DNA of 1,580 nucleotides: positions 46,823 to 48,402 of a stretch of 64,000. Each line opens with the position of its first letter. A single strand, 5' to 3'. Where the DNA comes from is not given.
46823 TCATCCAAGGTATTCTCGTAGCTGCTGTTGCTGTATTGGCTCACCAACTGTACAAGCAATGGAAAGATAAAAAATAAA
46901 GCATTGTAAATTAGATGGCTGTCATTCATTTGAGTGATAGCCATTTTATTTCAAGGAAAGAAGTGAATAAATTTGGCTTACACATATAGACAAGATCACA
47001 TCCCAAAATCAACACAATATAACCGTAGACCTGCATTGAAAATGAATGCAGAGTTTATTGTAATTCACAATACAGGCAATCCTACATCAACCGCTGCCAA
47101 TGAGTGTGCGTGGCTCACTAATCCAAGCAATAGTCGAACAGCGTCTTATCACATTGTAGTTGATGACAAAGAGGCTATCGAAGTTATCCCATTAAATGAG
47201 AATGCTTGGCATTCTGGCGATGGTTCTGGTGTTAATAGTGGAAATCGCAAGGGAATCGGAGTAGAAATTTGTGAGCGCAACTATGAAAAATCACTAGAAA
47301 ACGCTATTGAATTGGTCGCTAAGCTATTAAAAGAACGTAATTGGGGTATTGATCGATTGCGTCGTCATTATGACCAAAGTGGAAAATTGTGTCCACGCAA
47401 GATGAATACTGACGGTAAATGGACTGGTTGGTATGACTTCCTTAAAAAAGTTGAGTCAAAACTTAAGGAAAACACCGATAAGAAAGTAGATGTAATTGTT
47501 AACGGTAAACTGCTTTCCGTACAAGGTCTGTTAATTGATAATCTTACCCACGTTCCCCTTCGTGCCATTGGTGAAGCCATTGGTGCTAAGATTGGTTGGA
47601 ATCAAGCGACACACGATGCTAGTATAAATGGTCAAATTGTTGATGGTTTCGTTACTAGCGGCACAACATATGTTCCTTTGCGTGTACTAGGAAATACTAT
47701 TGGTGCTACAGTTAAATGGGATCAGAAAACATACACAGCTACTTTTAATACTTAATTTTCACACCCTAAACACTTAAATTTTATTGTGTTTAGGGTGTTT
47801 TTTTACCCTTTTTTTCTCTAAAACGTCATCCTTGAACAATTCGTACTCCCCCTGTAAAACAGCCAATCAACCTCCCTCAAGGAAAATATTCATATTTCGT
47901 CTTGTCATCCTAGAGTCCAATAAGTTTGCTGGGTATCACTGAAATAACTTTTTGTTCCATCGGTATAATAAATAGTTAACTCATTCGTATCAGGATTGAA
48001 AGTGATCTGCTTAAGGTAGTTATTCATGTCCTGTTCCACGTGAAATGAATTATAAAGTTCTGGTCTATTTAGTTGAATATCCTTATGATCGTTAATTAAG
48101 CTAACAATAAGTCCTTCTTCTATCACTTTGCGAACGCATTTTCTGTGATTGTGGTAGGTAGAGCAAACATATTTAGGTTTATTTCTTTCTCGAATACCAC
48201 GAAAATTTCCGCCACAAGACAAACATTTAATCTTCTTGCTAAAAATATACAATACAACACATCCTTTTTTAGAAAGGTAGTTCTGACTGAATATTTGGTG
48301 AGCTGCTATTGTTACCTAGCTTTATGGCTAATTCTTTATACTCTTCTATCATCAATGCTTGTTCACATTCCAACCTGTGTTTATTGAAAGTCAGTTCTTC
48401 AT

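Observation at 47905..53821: Plasmid-type maintenance block inside a tailed-phage genome: probable phage-plasmid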

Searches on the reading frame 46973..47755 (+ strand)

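Call 5: search_protein_families(library=pfam, proteins=[window:46973-47755:+], max_evalue=0.1)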
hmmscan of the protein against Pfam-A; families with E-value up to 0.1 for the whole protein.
window:46973-47755:+ (260 aa): 3 families
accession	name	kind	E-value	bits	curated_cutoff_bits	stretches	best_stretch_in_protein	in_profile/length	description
PF01510.30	Amidase_2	-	8.5e-20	71.9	26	1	25-142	4-130/131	N-acetylmuramoyl-L-alanine amidase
PF07833.16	Cu_amine_oxidN1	-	4.1e-16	59.3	24.2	2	226-258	14-46/108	Copper amine oxidase N-terminal domain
PF25546.1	DUF7925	-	0.042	14.1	26.5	1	8-53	67-109/185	Domain of unknown function (DUF7925)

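Call 6: search_protein_families(library=phrogs, proteins=[window:46973-47755:+], max_evalue=0.01)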
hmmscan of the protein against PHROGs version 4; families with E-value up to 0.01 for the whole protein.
window:46973-47755:+ (260 aa): 22 families
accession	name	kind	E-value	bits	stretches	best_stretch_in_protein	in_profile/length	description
phrog_3088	-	lysis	2.4e-49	169.3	1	11-177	9-177/248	amidase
phrog_1794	-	lysis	7.2e-40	138.4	1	3-174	28-205/336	amidase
phrog_833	-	lysis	1.1e-39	137.9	1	9-173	13-186/294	endolysin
phrog_670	-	lysis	5.4e-39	135.5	1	1-211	91-305/596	endolysin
phrog_9611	-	lysis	1.3e-37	130.7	1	13-171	10-176/246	endolysin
phrog_1493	-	lysis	1.6e-34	120.8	1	15-225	17-212/394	endolysin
phrog_2338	-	lysis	1.3e-29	104.6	1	2-171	5-180/346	endolysin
phrog_5182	-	lysis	2.7e-23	84.1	1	23-166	32-189/321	endolysin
phrog_18955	-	unknown function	9.9e-20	71.6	1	13-177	284-452/483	-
phrog_15001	-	lysis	9.5e-14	52.3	1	23-167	40-202/367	endolysin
phrog_1110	-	lysis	6e-11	43.3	1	24-122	20-118/301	endolysin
phrog_23118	-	unknown function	5.6e-10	40.6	1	172-208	40-76/180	-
phrog_19265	-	unknown function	1.5e-09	38.9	1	23-178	21-172/293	-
phrog_7698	-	lysis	6.2e-08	33.8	1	23-145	22-142/316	endolysin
phrog_3393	-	lysis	1.9e-07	32.2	1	2-161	2-160/342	endolysin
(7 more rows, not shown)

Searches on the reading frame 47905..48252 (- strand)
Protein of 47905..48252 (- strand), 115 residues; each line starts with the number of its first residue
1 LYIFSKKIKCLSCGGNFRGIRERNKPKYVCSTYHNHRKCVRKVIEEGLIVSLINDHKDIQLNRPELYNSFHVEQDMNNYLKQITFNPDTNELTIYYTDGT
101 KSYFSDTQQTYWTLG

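Call 5: search_protein_families(library=pfam, proteins=[window:47905-48252:-], max_evalue=0.1)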
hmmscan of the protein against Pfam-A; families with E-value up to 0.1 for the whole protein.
window:47905-48252:- (115 aa): 4 families
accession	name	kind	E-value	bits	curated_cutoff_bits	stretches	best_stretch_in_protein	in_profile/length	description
PF13408.12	Zn_ribbon_recom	-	5.3e-08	33.6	25.3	1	3-51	1-51/58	Recombinase zinc beta ribbon domain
PF14157.12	YmzC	-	0.016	15.8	27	1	64-93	24-53/62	YmzC-like protein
PF05119.17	Terminase_4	-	0.085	13.7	24.7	0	29-88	29-86/98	Phage terminase, small subunit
PF16686.11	POT1PC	-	0.099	13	27.2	0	31-90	82-138/155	ssDNA-binding domain of telomere protection protein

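Call 6: search_protein_families(library=phrogs, proteins=[window:47905-48252:-], max_evalue=0.01)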
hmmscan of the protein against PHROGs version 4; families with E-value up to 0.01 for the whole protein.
window:47905-48252:- (115 aa): 1 family
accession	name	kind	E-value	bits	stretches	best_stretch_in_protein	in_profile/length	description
phrog_95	-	integration and excision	4.4e-06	26.6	1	2-49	371-425/651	integrase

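Call 55: search_protein_families(library=ncbifam, proteins=[window:47905-48252:-], max_evalue=0.1)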
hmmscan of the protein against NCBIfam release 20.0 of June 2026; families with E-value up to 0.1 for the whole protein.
window:47905-48252:- (115 aa): 0 families
